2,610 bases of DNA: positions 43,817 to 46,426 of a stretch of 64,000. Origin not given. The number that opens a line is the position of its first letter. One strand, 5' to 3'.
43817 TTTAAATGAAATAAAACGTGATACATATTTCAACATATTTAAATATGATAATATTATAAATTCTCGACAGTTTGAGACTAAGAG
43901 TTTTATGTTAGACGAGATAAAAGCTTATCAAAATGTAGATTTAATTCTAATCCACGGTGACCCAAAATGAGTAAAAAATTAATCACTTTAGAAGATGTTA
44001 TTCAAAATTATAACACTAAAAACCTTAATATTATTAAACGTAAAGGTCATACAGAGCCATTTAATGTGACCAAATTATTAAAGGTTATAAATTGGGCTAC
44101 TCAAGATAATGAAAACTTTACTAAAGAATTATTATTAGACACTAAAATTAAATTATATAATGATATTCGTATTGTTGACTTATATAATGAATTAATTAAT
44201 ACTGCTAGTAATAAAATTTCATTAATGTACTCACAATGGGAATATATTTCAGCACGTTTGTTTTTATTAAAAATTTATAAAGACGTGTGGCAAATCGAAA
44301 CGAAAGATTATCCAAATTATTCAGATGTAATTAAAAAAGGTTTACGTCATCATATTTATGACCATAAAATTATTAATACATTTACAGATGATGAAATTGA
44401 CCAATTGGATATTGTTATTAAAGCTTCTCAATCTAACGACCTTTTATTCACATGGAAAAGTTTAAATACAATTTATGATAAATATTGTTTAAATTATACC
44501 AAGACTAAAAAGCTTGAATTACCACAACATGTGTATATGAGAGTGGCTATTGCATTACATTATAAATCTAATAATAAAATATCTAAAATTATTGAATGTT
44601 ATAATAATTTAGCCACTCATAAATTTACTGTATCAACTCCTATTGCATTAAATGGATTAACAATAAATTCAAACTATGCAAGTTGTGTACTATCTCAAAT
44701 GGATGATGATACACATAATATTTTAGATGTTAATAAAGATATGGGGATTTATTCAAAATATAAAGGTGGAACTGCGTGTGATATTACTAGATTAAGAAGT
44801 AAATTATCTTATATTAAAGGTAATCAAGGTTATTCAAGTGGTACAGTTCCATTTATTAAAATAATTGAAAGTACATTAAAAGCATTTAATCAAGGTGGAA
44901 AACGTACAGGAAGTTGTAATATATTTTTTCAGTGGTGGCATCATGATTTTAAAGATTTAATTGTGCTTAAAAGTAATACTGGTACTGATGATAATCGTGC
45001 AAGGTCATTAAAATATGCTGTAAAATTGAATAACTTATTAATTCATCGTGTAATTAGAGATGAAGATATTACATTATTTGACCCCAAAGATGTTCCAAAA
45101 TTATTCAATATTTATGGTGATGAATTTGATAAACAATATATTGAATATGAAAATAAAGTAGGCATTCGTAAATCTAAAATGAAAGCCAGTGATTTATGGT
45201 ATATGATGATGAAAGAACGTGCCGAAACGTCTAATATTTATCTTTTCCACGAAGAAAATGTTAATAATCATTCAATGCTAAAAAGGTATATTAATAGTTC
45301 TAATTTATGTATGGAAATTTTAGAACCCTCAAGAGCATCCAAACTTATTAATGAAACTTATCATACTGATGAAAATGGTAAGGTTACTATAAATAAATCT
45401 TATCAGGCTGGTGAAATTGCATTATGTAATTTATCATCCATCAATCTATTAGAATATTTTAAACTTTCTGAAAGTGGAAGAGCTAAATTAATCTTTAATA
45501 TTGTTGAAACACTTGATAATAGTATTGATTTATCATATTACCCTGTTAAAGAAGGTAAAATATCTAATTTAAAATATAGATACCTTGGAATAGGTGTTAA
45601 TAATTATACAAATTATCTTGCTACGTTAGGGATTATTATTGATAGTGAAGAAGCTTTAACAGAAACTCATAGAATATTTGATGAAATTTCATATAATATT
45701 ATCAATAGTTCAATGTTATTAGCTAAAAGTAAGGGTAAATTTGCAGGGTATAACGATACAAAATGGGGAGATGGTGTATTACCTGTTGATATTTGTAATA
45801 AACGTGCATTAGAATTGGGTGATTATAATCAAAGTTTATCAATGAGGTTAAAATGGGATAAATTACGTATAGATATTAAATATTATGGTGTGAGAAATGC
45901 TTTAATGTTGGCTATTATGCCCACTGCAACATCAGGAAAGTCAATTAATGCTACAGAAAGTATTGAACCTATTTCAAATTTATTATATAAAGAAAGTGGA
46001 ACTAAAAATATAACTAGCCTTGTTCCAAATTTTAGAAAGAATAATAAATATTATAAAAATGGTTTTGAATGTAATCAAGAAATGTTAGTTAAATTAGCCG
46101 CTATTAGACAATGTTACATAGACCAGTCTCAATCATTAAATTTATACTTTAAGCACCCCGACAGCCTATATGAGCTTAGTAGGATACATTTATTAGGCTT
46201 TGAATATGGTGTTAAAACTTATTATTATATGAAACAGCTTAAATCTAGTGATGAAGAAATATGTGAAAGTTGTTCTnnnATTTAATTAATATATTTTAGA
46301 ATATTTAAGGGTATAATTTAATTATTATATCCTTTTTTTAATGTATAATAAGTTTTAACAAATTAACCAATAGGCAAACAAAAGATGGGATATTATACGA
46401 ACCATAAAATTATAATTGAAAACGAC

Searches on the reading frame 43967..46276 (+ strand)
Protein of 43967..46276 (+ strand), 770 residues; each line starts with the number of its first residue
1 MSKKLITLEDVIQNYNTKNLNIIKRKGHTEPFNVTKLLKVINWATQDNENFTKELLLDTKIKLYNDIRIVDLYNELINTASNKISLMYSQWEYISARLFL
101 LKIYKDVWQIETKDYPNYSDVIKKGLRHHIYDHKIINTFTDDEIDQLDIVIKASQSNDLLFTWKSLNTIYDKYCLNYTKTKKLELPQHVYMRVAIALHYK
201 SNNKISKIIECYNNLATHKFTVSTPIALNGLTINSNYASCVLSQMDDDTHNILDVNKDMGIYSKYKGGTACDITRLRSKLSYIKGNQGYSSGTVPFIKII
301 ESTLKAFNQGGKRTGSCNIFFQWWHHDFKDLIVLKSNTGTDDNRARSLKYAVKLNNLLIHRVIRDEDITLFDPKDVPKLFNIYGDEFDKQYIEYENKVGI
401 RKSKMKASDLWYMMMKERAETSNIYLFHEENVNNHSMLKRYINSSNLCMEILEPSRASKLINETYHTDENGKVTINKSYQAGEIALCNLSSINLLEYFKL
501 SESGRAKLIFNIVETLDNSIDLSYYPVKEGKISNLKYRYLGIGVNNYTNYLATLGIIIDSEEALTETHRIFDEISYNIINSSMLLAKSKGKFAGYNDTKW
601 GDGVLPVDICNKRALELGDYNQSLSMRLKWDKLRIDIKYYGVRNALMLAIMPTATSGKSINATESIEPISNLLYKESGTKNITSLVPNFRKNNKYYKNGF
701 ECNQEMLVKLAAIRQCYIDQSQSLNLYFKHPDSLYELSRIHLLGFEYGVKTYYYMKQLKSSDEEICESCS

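Call 14: search_dna_similar(query=window:43967-46276:+, collection=phages, mode=protein, max_rows=12)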
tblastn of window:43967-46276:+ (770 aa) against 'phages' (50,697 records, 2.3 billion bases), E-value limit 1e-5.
The search stops at 5000 records and this limit was reached: more records match than are counted here, and every count below describes the 5000 best-scoring records only.
Records with a match: at least 5000; places in all: 5052; records where one place covers at least 80% of the query: 4001.
Best place of each record, by identity: <60% 5000.
By first word of the organism name: Escherichia 1138; Salmonella 570; Vibrio 463; Klebsiella 457; Synechococcus 377; Bacillus 322; Staphylococcus 316; Shigella 118; Pseudomonas 108; Acinetobacter 80; and 86 more.
By host as written in the record: - 941; Escherichia coli 420; Klebsiella pneumoniae 153; Synechococcus 107; Staphylococcus aureus 96; Escherichia coli O157:H7 65; Salmonella enterica 60; Salmonella enterica subsp. enterica serovar Enteritidis PT1 60; and 1046 more.
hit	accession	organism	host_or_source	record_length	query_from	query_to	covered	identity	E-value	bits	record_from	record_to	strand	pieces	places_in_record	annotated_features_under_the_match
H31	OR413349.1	Vibrio phage pv27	Vibrio parahaemolyticus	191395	19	770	98%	52.6%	0e+0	825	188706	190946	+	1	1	ribonucleotide reductase large subunit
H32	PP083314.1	Vibrio phage VB_VaC_SRILMA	Vibrio alginolyticus CECT 521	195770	19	770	98%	52.6%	0e+0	824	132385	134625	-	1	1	ribonucleotide reductase large subunit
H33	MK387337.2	Vibrio phage Va1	Vibrio alginolyticus NBRC 15630 = ATCC ...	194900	20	770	98%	52.7%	0e+0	822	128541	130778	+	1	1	ribonucleoside-diphosphate reductase subunit alpha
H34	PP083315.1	Vibrio phage VB_VaC_TDDLMA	Vibrio alginolyticus CECT 521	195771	19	770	98%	52.5%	0e+0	822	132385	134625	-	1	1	ribonucleotide reductase large subunit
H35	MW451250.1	Vibrio phage phiTY18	Vibrio parahaemolyticus TY18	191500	19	770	98%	52.3%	0e+0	822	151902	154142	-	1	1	record has no annotation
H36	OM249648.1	Vibrio phage phiKT1024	Vibrio sp.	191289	19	770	98%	52.3%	0e+0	822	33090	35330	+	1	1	ribonucleoside-diphosphate reductase subunit alpha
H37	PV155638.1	Cobetia phage Carin-5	Cobetia marina DSMZ 4741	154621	18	770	98%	42.3%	0e+0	595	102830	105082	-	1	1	nrdA: ribonucleoside-diphosphate reductase 1 subunit alpha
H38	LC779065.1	Yersinia phage vB_Yru_GN1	Yersinia ruckeri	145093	19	770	98%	41.1%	2e-176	567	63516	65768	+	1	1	ribonucleotide reductase of class Ia (aerobic), alpha subunit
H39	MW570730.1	Yersinia phage YerA41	Yersinia ruckeri serovar I strain RS41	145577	19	770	98%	41.0%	5e-176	566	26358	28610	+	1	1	ribonucleotide reductase of class Ia (aerobic), alpha subunit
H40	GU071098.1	Synechococcus phage S-SSM7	Synechococcus sp. WH8109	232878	4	770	100%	31.9%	8e-115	389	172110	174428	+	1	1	nrdA: ribonucleotide reductase class Ia alpha subunit | gp61: DNA primase subunit | nrdB: ribonucleotide reductase class Ia beta subunit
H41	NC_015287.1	Synechococcus phage S-SSM7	Synechococcus sp. WH8109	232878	4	770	100%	31.9%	8e-115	389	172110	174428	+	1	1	nrdA: ribonucleotide reductase large subunit | gp61: DNA primase | nrdB: ribonucleoside diphosphate reductase small subunit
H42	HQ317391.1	Cyanophage S-SSM6a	Synechococcus sp. WH8109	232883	4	770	100%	31.9%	8e-115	389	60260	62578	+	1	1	ribonucleoside-diphosphate reductase alpha subunit | DNA primase subunit | ribonucleoside-diphosphate reductase beta subunit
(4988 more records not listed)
